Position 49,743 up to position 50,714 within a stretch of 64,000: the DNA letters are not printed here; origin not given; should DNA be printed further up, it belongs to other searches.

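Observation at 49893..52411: Three consecutive, co-oriented rRNA methyltransferases that all target the ribosomal decoding centre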

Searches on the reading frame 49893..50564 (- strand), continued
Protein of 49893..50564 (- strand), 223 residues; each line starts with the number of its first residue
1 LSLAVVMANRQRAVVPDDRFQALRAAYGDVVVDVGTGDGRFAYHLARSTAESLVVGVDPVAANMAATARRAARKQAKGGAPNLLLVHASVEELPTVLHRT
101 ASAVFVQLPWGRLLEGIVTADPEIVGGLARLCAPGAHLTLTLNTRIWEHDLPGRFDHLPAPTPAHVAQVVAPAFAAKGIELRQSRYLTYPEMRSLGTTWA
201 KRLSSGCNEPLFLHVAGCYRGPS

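Call 12: find_related_loci(query=A1, collection=genome_contigs, flank=10000)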
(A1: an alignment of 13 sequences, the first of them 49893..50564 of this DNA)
Query A1 (223 aa) in genome_contigs; peptide patterns used: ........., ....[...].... (x = any residue, [..] = any of these).
157 stretches matched a pattern; 83 encode a relative of the query (tblastn E <= 1e-3); the best 80 are kept; 80 distinct loci.
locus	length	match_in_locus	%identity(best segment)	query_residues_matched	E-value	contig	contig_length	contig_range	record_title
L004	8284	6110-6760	51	1-217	2e-66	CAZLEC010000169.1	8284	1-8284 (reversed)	MAG TPA_asm: uncultured Burkholderiales bacterium isolate binchicken_co50_277 genome assembly, contig: NODE_11480_length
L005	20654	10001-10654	49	1-218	4e-64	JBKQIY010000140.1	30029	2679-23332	MAG: Acidimicrobiia bacterium isolate BAr3G3H3I__bin_81 BAr3G3H3I_000000232949, whole genome shotgun sequence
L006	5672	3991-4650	47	1-220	3e-60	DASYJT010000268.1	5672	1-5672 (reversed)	MAG TPA_asm: Acidimicrobiia bacterium isolate SMAG_U4302 k141_850936, whole genome shotgun sequence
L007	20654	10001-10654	49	1-218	1e-59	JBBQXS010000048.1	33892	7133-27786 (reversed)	MAG: Acidimicrobiia bacterium isolate Co_metawrap_2126 Cmw_2126_k141_27873335_length_33892_cov_14.0000, whole genome sho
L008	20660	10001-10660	47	1-220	3e-58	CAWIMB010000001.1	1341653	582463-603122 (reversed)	MAG: uncultured Actinomycetes bacterium isolate MFD04944.bin.2.122 genome assembly, contig: contig_23461, whole genome s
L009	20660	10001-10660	47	1-220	6e-57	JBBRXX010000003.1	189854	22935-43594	MAG: Acidimicrobiia bacterium isolate La5_maxbin2.189 La5_maxbin2.189_K_439240_L_189854_cov_33.0053, whole genome shotgu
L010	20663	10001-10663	47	1-221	1e-56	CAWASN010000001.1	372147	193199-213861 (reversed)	MAG: uncultured Actinomycetes bacterium isolate MFD02416.bin.2.121 genome assembly, contig: contig_15043, whole genome s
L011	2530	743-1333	52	26-222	5e-57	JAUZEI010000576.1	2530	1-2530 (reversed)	MAG: Actinomycetota bacterium isolate BP_119 scaffold_1769534, whole genome shotgun sequence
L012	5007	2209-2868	48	1-220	4e-56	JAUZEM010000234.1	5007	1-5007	MAG: Actinomycetota bacterium isolate BP_122 scaffold_49102, whole genome shotgun sequence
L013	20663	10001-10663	48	1-221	4e-56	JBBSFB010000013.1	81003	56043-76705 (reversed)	MAG: Acidimicrobiia bacterium isolate LS1_sbin.76 LS1_sbin.76_K_913997_L_81003_cov_39.3563, whole genome shotgun sequenc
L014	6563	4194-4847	48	1-218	1e-55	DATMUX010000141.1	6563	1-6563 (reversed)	MAG TPA_asm: Acidimicrobiia bacterium isolate SMAG_U13053 k141_326625, whole genome shotgun sequence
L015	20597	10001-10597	48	22-220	2e-55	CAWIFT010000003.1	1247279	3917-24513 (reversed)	MAG: uncultured Actinomycetes bacterium isolate MFD01872.bin.1.276 genome assembly, contig: contig_41385, whole genome s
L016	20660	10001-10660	47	1-220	3e-55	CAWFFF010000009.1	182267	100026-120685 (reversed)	MAG: uncultured Actinomycetes bacterium isolate MFD02416.bin.2.90 genome assembly, contig: contig_45007, whole genome sh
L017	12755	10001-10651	48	5-222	8e-55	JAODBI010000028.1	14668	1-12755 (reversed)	MAG: Actinomycetes bacterium isolate RYN_52 scaffold_2465610, whole genome shotgun sequence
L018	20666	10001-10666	47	1-222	1e-54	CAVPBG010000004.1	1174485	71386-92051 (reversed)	MAG: uncultured Actinomycetes bacterium isolate MFD00008.bin.2.129 genome assembly, contig: contig_33339, whole genome s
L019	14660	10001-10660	48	1-220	2e-54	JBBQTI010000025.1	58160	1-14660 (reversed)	MAG: Acidimicrobiia bacterium isolate Co_metawrap_1816 Cmw_1816_k141_27179915_length_58160_cov_14.9990, whole genome sho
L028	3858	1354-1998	43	1-215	3e-46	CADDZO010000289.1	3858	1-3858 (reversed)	unidentified bacterium isolate 18 genome assembly, contig: NODE_20184_length_3858_cov_53.264004, whole genome shotgun se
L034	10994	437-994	45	30-215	3e-43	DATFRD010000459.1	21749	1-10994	MAG TPA_asm: Candidatus Dormiibacterota bacterium isolate SMAG_U9348 k141_4977730, whole genome shotgun sequence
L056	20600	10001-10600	37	10-207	1e-31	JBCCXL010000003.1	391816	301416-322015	MAG: Acidobacteriota bacterium isolate P01_F01_bin.125 k141_3656507_length_391816_cov_23.2541, whole genome shotgun sequ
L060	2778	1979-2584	36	12-213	5e-29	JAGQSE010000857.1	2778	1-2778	MAG: Acidobacteria bacterium isolate HKST-UBA06 2011-04-20_1_(paired)_contig_704804, whole genome shotgun sequence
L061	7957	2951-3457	40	35-205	4e-29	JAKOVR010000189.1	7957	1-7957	MAG: Actinomycetes bacterium isolate JPNG_maxbin.062 k201_435160, whole genome shotgun sequence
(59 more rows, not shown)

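Call 20: search_solved_structures(query=window:49893-50564:-, max_evalue=0.001, show_alignments=3)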
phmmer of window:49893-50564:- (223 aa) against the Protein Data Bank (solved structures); distinct sequences matched with E-value up to 0.001: 10.
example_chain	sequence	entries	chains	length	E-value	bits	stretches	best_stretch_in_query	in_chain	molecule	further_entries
4x1o_A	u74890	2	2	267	1.6e-43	152.6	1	6-215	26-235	16S rRNA (adenine(1408)-N(1))-methyltransferase | Uncharacterized protein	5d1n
5bw5_A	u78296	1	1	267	1.4e-42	149.5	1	19-215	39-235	16S rRNA (adenine(1408)-N(1))-methyltransferase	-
5bw4_A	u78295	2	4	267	1.7e-41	145.9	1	6-215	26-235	16S rRNA (adenine(1408)-N(1))-methyltransferase | Uncharacterized protein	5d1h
3mq2_A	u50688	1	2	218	6.8e-41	144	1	15-207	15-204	16S rRNA methyltransferase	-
7ehf_A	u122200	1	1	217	1.1e-28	104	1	24-206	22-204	16S rRNA methyltransferase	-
4rwz_A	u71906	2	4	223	4.8e-28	102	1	21-204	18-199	Putative rRNA methyltransferase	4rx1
3mte_A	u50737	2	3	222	4.8e-22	82.4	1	17-217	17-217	16S rRNA methylase | 16S rRNA (adenine(1408)-N(1))-methyltransferase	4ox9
3p2e_A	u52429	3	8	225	6e-22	82.1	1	18-217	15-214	16S rRNA methylase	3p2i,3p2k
3pb3_A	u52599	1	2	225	2.2e-21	80.2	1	18-217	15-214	16S rRNA methylase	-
7jlz_A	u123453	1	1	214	7.9e-19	71.9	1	22-212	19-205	16S rRNA methylase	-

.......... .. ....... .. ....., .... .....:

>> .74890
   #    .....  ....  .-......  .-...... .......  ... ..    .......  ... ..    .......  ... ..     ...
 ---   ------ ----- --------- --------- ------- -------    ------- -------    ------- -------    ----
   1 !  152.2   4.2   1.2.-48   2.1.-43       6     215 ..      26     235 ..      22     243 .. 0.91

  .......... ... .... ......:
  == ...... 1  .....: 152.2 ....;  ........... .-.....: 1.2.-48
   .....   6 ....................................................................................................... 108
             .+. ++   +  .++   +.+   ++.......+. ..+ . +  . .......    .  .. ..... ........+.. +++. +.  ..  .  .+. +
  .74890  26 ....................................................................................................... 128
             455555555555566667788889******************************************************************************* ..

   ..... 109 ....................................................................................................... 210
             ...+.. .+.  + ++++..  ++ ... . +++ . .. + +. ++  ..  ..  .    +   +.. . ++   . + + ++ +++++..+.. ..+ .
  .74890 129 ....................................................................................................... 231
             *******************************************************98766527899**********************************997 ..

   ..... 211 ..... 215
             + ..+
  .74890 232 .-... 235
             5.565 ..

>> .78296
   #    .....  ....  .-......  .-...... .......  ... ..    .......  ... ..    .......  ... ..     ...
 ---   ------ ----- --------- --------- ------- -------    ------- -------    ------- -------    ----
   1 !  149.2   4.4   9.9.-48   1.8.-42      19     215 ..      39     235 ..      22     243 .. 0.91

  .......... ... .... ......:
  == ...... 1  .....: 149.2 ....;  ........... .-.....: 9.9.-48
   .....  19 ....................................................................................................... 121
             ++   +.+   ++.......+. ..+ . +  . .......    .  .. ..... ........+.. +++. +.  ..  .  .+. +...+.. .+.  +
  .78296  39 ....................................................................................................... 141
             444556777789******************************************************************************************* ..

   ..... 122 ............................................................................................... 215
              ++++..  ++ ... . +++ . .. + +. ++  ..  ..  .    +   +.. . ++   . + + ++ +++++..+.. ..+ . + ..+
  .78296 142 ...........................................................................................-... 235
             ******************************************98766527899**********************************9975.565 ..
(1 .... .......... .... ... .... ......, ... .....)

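Call 49: search_protein_families(library=pfam, proteins=[L005:7812-8708:+, L005:10639-12036:-, L006:2188-2685:+, L008:7531-8730:-, L008:10713-12233:+, L015:6618-8030:-, L019:7808-8359:+, L019:10614-11570:+], max_evalue=0.0001)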
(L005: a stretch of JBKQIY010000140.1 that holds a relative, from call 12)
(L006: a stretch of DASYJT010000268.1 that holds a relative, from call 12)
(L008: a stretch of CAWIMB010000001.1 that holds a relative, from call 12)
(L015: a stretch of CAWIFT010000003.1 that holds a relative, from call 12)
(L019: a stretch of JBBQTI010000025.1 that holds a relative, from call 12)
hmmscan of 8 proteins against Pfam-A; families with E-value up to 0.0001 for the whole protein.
L005:7812-8708:+ (298 aa): 1 family
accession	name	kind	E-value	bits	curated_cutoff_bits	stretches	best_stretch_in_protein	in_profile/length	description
PF21863.2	HTH_67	-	3.7e-73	246.9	27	1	10-283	2-265/268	Helix-turn-helix family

L005:10639-12036:- (465 aa): 3 families
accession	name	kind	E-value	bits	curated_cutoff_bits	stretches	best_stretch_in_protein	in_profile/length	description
PF02518.31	HATPase_c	-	7.2e-24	84.8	26.4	1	346-446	4-108/111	Histidine kinase-, DNA gyrase B-, and HSP90-like ATPase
PF00672.30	HAMP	-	1.2e-14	54.7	25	1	179-231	1-52/53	HAMP domain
PF00512.31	HisKA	-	3.1e-10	40.4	26.9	1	237-299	2-62/66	His Kinase A (phospho-acceptor) domain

L006:2188-2685:+ (165 aa): 1 family
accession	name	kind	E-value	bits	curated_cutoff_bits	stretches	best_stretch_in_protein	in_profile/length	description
PF01035.26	DNA_binding_1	-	9.7e-35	118.7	27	1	69-148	1-80/81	6-O-methylguanine DNA methyltransferase, DNA binding domain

L008:7531-8730:- (399 aa): 1 family
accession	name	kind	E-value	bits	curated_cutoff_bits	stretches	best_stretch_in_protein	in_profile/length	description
PF00596.27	Aldolase_II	-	3.9e-12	46.9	22.2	1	233-328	17-91/183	Class II Aldolase and Adducin N-terminal domain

L008:10713-12233:+ (506 aa): 2 families
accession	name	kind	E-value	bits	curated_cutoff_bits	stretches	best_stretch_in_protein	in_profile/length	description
PF00672.30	HAMP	-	3.1e-11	43.9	25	1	232-283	2-53/53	HAMP domain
PF00211.25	Guanylate_cyc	-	1.9e-06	28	21.9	1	316-386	8-78/183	Adenylate and Guanylate cyclase catalytic domain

L015:6618-8030:- (470 aa): 5 families
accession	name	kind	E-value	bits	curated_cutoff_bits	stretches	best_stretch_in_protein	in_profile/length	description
PF06029.17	AlkA_N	-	1.8e-33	115.7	26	1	178-302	2-118/118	AlkA N-terminal domain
PF12833.13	HTH_18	-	4.6e-20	72.1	33.6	1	84-163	1-80/80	Helix-turn-helix domain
PF02805.21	Ada_Zn_binding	-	1.3e-15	57.5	23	1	4-50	18-65/65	Metal binding domain of Ada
PF00730.31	HhH-GPD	-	2.4e-08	34.7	26.2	1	308-435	1-83/108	HhH-GPD superfamily base excision DNA repair protein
PF00165.29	HTH_AraC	-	3.7e-05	24.2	26.6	0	131-161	12-41/42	Bacterial regulatory helix-turn-helix proteins, AraC family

L019:7808-8359:+ (183 aa): 1 family
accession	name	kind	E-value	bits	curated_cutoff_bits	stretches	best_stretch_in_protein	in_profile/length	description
PF01035.26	DNA_binding_1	-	1.1e-33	115.3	27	1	69-148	1-80/81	6-O-methylguanine DNA methyltransferase, DNA binding domain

L019:10614-11570:+ (318 aa): 1 family
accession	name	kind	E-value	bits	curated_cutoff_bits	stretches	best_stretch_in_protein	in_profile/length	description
PF02673.24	BacA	-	2e-71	241.1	33.4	1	33-310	1-256/257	Bacitracin resistance protein BacA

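Call 58: search_protein_families(library=pfam, proteins=[L028:2035-3246:+, L034:1042-2238:+, L056:8598-9986:+, L061:1632-2795:-, L060:660-1964:+], max_evalue=0.01)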
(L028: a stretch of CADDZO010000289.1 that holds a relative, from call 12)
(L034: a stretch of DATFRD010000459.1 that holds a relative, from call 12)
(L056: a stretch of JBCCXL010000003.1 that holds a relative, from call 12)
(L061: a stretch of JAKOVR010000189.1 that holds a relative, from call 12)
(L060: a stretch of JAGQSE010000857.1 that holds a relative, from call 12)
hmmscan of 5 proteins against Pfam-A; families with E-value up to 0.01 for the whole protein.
L028:2035-3246:+ (403 aa): 2 families
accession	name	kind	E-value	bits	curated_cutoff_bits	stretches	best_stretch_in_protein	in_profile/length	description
PF04027.18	DUF371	-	2.9e-18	66.5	25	1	9-129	2-131/133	Domain of unknown function (DUF371)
PF20432.4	Xre-like-HTH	-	0.0014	19.4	25.8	1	319-355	4-39/63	Antitoxin Xre-like helix-turn-helix domain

L034:1042-2238:+ (398 aa): 1 family
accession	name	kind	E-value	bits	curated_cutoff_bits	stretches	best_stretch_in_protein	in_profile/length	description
PF04027.18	DUF371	-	1.5e-17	64.2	25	1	9-128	3-131/133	Domain of unknown function (DUF371)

L056:8598-9986:+ (462 aa): 1 family
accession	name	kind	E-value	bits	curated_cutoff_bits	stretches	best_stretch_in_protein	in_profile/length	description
PF04027.18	DUF371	-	1.8e-11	44.6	25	1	8-140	1-131/133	Domain of unknown function (DUF371)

L061:1632-2795:- (387 aa): 1 family
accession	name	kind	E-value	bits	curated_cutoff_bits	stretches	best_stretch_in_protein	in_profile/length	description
PF04027.18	DUF371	-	1.2e-12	48.3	25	1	9-134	1-132/133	Domain of unknown function (DUF371)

L060:660-1964:+ (434 aa): 1 family
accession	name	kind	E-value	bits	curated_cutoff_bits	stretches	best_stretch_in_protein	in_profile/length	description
PF04027.18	DUF371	-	3.6e-22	79.2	25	1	16-136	2-131/133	Domain of unknown function (DUF371)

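Call 78: search_protein_families(library=ncbifam, proteins=[L056:7676-8452:-], max_evalue=0.00001)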
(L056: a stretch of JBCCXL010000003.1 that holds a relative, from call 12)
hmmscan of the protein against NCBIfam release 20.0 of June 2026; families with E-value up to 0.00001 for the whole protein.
L056:7676-8452:- (258 aa): 2 families
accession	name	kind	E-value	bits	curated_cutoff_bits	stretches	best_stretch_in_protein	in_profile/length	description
TIGR00478.1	tly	subfamily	1.1e-35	123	185.8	1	46-221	52-223/228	TlyA family rRNA (cytidine-2'-O)-methyltransferase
NF049952.1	23rRNACMtaseTlyA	equivalog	2.3e-23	82.9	250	1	48-220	56-223/236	23S rRNA (cytidine-2'-O)-methyltransferase TlyA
